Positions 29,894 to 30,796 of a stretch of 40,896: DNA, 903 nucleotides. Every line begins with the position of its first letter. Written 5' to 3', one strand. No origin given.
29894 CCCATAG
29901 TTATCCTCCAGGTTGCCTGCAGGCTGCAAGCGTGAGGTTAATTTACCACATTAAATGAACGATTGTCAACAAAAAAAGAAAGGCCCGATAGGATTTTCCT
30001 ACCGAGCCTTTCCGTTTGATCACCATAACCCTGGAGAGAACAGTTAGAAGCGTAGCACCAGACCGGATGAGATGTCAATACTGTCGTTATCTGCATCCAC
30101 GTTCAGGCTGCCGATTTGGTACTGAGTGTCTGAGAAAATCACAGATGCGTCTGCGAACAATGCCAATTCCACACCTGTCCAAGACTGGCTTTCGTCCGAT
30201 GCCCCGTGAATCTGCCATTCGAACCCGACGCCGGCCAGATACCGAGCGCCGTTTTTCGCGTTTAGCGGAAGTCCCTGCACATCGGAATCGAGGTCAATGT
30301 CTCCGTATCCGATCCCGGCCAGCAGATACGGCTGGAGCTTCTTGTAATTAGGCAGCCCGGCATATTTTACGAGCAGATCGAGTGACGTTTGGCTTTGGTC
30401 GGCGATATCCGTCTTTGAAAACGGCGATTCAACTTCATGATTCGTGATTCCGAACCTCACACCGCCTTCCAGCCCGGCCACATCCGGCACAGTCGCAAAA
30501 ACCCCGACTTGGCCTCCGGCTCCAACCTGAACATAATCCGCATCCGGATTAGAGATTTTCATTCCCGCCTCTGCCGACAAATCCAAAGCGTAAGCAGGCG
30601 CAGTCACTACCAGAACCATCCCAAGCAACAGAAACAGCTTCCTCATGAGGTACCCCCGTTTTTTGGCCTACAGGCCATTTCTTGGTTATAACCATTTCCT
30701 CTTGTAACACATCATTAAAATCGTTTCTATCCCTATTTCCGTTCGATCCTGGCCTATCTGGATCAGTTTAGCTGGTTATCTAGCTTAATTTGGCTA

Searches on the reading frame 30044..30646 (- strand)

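Call 45: search_protein_families(library=pfam, proteins=[window:30044-30646:-], max_evalue=0.01)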
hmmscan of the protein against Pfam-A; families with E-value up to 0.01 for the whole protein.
window:30044-30646:- (200 aa): 1 family
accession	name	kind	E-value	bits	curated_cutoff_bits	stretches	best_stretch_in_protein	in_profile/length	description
PF13505.12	OMP_b-brl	-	2.6e-08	34.7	28.7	1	6-147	4-141/175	Outer membrane protein beta-barrel domain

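Call 97: search_protein_families(library=padloc, proteins=[window:30044-30646:-], max_evalue=0.001)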
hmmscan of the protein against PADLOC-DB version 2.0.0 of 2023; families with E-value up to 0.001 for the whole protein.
window:30044-30646:- (200 aa): 0 families
